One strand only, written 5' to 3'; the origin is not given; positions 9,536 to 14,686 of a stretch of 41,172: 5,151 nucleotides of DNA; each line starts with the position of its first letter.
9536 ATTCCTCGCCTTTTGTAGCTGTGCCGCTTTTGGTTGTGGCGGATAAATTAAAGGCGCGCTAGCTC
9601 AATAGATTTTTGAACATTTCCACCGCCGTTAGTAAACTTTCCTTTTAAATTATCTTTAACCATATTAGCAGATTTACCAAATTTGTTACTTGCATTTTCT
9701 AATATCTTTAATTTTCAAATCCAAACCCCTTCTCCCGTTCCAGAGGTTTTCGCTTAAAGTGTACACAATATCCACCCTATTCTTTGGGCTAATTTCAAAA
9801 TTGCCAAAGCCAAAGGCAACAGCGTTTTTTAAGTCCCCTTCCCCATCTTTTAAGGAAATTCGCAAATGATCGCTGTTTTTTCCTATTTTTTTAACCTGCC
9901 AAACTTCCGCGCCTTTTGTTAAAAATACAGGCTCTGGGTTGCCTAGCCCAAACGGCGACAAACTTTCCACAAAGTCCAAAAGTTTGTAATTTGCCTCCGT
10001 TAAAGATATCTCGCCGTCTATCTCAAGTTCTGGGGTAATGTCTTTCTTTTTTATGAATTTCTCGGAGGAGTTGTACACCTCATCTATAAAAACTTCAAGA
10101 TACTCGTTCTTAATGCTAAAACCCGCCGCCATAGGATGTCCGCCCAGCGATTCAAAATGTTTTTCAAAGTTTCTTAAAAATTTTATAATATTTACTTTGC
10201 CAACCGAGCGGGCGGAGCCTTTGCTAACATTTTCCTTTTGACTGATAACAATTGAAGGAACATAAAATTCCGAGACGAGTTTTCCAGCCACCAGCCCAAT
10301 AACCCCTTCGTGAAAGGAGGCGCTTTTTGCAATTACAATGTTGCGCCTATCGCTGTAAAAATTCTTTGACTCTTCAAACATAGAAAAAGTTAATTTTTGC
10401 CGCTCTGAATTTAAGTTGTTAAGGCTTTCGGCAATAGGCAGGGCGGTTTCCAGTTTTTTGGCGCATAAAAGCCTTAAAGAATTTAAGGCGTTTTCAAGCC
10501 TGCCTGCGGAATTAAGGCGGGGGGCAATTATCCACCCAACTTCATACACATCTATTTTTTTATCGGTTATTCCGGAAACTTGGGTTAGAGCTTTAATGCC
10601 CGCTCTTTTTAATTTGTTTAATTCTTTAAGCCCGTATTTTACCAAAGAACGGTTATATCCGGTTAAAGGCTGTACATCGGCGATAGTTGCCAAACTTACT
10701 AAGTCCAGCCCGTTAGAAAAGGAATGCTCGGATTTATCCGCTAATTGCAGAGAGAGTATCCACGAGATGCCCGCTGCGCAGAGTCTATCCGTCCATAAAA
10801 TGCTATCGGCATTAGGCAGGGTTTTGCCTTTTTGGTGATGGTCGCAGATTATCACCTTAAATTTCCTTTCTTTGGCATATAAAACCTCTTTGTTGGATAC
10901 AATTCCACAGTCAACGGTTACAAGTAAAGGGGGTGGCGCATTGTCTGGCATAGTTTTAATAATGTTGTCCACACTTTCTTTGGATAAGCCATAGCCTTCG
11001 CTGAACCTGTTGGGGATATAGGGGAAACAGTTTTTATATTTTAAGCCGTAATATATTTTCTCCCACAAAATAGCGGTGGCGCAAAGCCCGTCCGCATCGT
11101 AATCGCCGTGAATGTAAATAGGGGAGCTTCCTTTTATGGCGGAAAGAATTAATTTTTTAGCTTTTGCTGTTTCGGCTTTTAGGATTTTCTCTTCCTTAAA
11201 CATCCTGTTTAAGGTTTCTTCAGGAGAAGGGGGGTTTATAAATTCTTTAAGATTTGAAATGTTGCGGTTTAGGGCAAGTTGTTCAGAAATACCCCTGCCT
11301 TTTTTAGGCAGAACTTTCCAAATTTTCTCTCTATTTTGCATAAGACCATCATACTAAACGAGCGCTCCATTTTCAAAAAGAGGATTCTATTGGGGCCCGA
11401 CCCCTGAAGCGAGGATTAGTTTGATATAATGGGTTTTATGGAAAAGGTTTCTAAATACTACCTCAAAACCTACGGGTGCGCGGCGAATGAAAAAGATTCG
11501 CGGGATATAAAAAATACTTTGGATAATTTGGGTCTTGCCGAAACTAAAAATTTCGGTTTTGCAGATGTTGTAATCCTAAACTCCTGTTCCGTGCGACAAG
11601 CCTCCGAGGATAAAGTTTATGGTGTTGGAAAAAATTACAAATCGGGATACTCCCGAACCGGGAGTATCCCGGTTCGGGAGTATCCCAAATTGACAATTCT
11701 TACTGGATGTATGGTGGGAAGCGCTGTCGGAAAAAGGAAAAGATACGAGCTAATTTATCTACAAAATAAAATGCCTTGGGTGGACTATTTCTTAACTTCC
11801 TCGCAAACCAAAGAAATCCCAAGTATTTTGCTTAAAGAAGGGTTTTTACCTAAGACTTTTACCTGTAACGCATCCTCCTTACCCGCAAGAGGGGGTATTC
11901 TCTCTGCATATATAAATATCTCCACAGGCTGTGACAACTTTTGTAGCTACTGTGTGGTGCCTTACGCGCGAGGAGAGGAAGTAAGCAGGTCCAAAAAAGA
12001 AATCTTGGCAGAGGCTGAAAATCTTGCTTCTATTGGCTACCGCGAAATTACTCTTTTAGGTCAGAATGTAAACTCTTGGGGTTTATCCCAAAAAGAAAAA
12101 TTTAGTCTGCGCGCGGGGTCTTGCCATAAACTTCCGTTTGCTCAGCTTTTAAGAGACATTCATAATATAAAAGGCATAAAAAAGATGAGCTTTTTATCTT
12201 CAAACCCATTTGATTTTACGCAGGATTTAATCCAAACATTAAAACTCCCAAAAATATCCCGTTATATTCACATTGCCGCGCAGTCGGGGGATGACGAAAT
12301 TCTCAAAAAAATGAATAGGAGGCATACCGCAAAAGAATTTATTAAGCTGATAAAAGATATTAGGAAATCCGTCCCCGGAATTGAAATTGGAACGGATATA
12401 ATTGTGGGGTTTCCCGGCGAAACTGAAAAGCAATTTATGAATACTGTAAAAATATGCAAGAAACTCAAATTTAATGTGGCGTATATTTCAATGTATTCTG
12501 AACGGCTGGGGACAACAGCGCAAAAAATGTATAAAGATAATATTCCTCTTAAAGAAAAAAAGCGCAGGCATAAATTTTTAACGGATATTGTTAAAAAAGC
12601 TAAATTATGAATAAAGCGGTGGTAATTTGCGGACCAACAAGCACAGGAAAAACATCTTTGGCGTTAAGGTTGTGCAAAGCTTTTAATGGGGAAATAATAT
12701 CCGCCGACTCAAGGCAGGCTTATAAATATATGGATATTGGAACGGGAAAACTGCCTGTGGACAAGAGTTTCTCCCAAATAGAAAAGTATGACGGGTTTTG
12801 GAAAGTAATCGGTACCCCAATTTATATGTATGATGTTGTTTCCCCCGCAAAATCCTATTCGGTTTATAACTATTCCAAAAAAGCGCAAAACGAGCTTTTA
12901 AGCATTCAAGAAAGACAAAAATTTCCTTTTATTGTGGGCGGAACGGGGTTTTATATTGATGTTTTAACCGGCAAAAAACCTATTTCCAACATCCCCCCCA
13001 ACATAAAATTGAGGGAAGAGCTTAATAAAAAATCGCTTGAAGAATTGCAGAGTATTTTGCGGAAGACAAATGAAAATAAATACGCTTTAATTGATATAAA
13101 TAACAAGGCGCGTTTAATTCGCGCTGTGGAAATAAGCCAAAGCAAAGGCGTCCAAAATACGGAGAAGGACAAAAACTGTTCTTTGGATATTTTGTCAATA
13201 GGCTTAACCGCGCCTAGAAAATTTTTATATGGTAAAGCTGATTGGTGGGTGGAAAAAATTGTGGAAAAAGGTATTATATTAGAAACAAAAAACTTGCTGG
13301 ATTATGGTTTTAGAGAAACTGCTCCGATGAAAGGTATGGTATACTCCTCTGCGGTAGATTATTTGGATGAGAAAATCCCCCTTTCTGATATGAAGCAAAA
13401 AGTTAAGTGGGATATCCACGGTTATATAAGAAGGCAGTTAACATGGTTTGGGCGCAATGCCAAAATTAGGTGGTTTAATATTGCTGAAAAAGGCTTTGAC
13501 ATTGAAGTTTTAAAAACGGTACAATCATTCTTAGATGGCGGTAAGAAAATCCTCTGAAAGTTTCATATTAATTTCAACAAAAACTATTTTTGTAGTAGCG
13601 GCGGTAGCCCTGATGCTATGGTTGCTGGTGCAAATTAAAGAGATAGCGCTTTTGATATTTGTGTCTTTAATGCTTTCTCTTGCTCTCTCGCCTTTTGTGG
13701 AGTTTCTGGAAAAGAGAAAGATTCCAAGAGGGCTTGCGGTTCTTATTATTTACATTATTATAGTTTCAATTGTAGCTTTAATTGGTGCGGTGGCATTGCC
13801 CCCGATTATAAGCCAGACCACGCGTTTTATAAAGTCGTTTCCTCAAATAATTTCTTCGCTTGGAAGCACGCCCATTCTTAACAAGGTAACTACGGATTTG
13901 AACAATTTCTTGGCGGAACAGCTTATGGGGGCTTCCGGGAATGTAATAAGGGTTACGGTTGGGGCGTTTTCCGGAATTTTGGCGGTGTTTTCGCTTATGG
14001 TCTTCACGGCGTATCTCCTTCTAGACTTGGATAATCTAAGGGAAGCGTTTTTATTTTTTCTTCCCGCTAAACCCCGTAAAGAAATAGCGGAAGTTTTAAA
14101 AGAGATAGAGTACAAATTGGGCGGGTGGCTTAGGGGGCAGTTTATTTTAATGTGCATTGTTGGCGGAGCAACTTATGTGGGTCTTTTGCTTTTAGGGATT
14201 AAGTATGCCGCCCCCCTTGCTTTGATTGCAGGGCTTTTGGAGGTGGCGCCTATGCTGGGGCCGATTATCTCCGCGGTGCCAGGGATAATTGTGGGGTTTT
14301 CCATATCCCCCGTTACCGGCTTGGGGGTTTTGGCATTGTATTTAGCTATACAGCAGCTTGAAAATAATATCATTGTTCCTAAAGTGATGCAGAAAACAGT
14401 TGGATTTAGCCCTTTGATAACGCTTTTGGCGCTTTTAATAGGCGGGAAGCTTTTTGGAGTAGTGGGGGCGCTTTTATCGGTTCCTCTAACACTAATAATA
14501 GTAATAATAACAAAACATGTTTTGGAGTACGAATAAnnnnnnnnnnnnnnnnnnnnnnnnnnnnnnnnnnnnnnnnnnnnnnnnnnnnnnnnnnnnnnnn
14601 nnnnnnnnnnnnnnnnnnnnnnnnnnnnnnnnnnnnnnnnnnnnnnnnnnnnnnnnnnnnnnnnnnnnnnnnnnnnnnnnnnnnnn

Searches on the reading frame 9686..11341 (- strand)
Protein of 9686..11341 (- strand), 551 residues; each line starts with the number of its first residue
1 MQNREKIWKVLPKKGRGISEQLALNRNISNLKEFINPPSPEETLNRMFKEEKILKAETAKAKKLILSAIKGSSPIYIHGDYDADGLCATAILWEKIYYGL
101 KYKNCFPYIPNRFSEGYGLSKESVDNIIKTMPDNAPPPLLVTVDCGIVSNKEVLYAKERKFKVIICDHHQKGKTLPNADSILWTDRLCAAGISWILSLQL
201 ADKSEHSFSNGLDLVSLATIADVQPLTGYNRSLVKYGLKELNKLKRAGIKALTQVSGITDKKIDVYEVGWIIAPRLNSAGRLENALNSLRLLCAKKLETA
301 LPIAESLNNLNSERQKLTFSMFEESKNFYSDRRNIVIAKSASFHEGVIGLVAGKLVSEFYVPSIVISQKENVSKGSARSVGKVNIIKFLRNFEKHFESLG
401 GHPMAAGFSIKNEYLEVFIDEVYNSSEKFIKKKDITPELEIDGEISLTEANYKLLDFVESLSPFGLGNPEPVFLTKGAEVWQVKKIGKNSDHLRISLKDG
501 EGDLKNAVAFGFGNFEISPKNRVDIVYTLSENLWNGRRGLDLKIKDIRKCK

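Call 53: search_protein_families(library=pfam, proteins=[window:9686-11341:-], max_evalue=0.00001)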
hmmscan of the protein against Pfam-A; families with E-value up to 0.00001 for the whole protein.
window:9686-11341:- (551 aa): 3 families
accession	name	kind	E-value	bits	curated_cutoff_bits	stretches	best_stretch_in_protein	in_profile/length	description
PF17768.7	RecJ_OB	-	6.2e-27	94.2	27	1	441-546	1-107/107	RecJ OB domain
PF01368.27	DHH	-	4.7e-17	62.9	28.1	1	75-215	2-121/125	DHH family, N-terminal domain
PF02272.25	DHHA1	-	1.6e-12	48.2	25.9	1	334-422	3-96/102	DHHA1 domain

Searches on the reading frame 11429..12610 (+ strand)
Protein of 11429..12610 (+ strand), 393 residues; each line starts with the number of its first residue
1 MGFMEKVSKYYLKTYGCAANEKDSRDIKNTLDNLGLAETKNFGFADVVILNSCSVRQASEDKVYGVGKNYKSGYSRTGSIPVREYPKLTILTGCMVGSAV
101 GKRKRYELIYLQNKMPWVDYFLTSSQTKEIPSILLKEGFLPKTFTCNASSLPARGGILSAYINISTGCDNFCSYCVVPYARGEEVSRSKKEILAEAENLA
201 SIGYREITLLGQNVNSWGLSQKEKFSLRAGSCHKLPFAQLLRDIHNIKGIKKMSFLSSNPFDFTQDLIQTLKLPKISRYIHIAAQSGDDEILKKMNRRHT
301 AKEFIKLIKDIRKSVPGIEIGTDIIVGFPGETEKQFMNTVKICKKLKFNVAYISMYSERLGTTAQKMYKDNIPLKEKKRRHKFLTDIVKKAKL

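Call 53: search_protein_families(library=pfam, proteins=[window:11429-12610:+], max_evalue=0.00001)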
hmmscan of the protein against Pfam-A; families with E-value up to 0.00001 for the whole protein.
window:11429-12610:+ (393 aa): 2 families
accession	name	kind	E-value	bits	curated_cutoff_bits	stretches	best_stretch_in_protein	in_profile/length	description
PF04055.27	Radical_SAM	-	3.3e-27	96.1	29.5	1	162-341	1-164/166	Radical SAM superfamily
PF00919.26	UPF0004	-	3.9e-14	52.9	27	1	9-96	1-79/98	Uncharacterized protein family UPF0004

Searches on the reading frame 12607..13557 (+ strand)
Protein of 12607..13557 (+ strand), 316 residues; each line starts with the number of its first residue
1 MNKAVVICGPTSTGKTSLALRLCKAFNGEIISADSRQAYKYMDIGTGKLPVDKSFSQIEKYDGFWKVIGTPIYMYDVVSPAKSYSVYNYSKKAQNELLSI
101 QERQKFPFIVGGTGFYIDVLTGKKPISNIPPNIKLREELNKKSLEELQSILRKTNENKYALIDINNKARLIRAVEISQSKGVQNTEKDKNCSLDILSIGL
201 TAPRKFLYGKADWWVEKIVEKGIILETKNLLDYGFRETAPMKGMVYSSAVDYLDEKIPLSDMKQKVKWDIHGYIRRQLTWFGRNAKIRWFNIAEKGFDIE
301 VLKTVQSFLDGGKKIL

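Call 55: search_protein_families(library=pfam, proteins=[window:12607-13557:+], max_evalue=0.0001)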
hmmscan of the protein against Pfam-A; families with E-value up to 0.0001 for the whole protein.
window:12607-13557:+ (316 aa): 2 families
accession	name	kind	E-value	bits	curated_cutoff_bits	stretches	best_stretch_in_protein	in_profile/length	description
PF01715.23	IPPT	-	7.3e-45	154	23.6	1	37-283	1-242/243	IPP transferase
PF01745.22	IPT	-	9.4e-06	25.6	20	1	5-54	4-52/233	Isopentenyl transferase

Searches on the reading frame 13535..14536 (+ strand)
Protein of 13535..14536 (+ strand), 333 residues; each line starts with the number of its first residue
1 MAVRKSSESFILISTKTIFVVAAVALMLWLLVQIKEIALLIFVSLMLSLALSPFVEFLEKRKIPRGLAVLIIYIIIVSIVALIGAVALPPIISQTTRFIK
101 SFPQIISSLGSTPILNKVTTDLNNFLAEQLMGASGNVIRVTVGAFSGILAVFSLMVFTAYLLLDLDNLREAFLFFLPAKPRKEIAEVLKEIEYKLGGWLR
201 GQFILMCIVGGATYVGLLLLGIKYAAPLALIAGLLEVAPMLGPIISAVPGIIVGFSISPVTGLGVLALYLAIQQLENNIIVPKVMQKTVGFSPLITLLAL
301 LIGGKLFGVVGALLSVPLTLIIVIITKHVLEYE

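Call 55: search_protein_families(library=pfam, proteins=[window:13535-14536:+], max_evalue=0.0001)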
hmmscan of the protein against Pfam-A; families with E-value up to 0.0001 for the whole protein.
window:13535-14536:+ (333 aa): 1 family
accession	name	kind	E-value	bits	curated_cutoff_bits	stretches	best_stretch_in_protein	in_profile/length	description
PF01594.21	AI-2E_transport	-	6.1e-65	220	34.3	1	20-328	3-325/327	AI-2E family transporter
